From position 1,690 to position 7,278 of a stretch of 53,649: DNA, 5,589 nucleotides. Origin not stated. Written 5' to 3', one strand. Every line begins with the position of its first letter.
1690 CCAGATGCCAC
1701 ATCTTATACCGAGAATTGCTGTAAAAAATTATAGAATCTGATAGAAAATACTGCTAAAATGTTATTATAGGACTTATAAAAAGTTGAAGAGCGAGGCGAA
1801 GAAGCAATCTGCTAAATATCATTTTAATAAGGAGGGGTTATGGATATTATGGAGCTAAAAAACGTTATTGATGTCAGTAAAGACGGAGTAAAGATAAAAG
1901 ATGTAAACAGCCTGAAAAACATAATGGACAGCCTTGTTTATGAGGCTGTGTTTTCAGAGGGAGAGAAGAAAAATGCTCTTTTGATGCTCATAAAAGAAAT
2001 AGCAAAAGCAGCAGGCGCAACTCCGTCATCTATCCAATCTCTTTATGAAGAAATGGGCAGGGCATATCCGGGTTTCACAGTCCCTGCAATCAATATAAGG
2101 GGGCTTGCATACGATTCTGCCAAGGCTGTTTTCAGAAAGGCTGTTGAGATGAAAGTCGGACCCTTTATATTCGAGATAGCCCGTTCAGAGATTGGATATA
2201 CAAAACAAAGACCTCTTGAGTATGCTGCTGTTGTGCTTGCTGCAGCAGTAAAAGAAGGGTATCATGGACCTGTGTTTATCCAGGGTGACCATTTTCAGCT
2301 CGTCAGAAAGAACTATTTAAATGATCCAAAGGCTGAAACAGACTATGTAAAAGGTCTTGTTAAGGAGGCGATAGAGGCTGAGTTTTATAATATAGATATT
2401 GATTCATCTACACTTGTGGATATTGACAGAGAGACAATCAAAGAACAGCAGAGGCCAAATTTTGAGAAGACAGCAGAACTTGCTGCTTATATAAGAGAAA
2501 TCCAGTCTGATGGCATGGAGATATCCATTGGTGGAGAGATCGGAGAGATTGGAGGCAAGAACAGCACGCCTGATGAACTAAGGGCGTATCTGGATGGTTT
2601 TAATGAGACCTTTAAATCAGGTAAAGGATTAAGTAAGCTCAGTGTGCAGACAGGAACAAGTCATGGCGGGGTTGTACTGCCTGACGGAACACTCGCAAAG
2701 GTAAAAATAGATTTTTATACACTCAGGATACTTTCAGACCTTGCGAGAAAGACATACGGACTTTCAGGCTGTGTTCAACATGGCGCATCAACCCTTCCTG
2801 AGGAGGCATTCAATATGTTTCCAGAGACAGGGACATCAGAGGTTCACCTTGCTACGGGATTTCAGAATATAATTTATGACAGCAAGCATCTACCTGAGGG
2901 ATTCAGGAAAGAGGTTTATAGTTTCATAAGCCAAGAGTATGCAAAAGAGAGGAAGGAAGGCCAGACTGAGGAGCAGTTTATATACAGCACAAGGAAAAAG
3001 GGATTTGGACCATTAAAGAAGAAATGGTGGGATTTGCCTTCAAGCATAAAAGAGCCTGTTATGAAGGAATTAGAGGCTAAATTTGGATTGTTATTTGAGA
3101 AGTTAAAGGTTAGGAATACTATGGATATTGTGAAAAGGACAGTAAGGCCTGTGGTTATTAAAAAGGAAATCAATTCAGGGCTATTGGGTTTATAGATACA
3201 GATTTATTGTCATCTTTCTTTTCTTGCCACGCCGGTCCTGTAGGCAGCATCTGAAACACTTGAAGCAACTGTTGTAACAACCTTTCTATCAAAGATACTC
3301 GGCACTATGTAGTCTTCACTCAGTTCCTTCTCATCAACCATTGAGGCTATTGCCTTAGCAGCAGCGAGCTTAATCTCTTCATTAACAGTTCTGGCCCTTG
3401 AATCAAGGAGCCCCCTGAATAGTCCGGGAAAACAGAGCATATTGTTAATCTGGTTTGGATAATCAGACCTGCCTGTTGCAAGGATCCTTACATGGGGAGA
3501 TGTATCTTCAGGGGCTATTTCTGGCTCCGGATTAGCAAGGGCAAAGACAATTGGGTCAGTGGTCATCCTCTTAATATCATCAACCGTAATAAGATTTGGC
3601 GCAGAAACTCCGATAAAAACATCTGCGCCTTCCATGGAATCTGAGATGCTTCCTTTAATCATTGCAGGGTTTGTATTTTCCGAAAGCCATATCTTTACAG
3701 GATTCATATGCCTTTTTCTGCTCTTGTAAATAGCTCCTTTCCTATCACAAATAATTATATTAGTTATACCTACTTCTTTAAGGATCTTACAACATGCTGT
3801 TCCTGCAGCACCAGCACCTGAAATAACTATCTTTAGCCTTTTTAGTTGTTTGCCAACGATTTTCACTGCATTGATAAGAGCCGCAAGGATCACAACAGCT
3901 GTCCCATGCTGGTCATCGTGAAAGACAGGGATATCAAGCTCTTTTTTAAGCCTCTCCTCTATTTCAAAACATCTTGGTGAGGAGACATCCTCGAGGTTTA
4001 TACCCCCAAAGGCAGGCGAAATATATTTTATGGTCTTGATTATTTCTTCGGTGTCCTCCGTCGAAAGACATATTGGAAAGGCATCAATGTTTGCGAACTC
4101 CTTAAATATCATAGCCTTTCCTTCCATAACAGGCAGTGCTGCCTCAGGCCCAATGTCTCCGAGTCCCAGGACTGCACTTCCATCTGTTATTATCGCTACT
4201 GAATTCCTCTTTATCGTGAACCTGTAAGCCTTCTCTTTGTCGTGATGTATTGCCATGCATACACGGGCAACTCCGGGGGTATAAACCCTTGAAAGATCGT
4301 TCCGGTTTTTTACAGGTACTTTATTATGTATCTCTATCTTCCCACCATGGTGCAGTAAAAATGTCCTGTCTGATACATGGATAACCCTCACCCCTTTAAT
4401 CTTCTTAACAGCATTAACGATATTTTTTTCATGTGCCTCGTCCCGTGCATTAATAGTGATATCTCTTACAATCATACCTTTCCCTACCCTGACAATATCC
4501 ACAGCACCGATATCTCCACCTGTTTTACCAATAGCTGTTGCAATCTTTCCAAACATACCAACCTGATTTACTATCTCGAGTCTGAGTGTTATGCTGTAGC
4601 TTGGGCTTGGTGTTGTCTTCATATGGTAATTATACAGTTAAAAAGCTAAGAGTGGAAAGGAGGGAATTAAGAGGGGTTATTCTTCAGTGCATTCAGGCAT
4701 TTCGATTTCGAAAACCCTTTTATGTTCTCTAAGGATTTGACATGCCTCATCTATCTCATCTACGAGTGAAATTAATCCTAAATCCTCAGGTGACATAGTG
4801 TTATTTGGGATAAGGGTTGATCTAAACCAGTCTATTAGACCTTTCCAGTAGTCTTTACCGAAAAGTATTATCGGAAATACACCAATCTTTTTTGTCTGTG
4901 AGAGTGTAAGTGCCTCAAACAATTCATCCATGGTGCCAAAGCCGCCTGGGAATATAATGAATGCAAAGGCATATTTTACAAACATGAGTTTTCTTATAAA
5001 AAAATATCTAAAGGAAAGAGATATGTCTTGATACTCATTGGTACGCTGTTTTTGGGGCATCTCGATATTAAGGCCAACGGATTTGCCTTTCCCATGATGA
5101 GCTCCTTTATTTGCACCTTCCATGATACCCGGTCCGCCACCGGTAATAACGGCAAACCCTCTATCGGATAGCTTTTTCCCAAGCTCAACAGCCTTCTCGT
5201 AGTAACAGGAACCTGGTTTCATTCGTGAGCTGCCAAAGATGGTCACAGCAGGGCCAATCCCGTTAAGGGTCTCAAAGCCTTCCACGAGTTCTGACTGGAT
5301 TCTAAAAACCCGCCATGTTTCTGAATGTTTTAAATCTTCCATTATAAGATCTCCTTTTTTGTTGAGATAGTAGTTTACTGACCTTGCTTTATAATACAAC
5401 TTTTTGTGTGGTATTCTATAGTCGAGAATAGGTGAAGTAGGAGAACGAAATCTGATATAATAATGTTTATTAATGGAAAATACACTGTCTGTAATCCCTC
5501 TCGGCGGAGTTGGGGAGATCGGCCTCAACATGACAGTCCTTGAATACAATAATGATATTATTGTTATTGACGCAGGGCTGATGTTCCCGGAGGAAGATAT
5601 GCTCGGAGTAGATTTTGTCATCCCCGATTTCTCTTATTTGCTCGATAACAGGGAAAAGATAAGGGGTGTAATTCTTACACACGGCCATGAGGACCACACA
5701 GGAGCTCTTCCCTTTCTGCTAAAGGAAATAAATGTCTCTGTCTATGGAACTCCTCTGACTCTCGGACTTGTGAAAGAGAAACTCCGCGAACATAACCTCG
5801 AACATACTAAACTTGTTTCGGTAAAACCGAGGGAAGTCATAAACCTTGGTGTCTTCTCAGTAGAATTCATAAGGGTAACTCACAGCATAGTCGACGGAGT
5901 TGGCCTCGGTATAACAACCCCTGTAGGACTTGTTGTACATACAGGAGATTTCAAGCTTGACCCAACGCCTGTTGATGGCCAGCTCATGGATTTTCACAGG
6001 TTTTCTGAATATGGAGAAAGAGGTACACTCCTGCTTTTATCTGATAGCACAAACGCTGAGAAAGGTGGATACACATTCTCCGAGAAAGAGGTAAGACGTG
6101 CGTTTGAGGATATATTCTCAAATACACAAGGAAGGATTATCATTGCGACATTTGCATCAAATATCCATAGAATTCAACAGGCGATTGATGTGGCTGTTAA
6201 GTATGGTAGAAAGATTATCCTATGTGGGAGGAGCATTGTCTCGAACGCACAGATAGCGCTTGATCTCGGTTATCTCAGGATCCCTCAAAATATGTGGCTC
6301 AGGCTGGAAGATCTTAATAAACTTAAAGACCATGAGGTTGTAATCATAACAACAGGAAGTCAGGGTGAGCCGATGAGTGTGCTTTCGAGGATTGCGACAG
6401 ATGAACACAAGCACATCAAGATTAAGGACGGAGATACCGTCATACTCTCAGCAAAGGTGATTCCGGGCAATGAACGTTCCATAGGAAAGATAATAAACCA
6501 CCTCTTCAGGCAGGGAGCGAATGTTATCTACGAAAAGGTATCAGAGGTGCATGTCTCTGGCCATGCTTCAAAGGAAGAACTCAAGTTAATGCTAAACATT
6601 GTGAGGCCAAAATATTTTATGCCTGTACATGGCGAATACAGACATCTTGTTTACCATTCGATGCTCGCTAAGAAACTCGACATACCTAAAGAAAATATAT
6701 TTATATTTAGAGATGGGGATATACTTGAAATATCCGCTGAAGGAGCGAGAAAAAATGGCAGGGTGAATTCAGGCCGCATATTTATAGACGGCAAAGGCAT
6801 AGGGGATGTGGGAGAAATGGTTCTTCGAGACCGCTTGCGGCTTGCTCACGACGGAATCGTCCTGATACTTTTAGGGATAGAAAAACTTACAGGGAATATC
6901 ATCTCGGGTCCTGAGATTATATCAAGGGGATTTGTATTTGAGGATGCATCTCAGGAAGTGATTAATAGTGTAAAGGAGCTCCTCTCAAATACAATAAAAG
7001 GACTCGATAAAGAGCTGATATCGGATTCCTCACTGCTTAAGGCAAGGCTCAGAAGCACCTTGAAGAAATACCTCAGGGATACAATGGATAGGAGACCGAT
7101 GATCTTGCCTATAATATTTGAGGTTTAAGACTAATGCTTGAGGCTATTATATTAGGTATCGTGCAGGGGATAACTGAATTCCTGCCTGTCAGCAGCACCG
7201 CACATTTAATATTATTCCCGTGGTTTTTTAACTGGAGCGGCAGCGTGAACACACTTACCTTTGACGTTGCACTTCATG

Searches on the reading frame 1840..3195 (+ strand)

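Call 66: search_protein_families(library=pfam, proteins=[window:1840-3195:+], max_evalue=0.00001)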
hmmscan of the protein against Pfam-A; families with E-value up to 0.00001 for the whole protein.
window:1840-3195:+ (451 aa): 1 family
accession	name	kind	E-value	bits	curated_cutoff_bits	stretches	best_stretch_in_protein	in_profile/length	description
PF01116.26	F_bP_aldolase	-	5.8e-15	56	25.5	1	78-349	14-241/277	Fructose-bisphosphate aldolase class-II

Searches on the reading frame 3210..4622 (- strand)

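Call 66: search_protein_families(library=pfam, proteins=[window:3210-4622:-], max_evalue=0.00001)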
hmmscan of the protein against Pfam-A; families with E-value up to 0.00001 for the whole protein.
window:3210-4622:- (470 aa): 3 families
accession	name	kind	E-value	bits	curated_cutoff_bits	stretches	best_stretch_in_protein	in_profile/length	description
PF00390.24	malic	-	3e-30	105.8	23.1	1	94-226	2-182/182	Malic enzyme, N-terminal domain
PF03949.21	Malic_M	-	3.9e-26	92.3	23.5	1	240-460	3-257/258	Malic enzyme, NAD binding domain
PF13291.12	ACT_4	-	6.6e-09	36.8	27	1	8-81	4-78/80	ACT domain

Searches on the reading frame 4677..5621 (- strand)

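Call 66: search_protein_families(library=pfam, proteins=[window:4677-5621:-], max_evalue=0.00001)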
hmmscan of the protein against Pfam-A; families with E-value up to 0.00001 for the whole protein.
window:4677-5621:- (314 aa): 2 families
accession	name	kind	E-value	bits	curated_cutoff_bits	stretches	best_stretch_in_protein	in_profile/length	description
PF03641.19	Lysine_decarbox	-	1e-32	113.5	27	1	167-295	1-129/131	Possible lysine decarboxylase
PF18306.6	LDcluster4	-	7.9e-17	61.7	26.3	1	126-249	4-123/151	SLOG cluster4 family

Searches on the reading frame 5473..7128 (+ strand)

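Call 66: search_protein_families(library=pfam, proteins=[window:5473-7128:+], max_evalue=0.00001)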
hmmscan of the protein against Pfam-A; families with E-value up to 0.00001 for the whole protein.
window:5473-7128:+ (551 aa): 5 families
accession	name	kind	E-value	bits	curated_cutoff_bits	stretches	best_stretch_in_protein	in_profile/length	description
PF22505.1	RNase_J_b_CASP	-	7.2e-53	178.1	27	1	219-344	1-126/126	Ribonuclease J, beta-CASP domain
PF17770.6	RNase_J_C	-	8.7e-29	101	23.8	1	450-551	1-102/102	Ribonuclease J C-terminal domain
PF07521.17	RMMBL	-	4.8e-15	55.7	21.6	1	355-403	7-57/63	Zn-dependent metallo-hydrolase RNA specificity domain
PF00753.33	Lactamase_B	-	4.9e-13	49.9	22.7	1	19-162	7-152/196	Metallo-beta-lactamase superfamily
PF12706.13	Lactamase_B_2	-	8e-09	35.8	27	1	56-162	24-145/200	Beta-lactamase superfamily domain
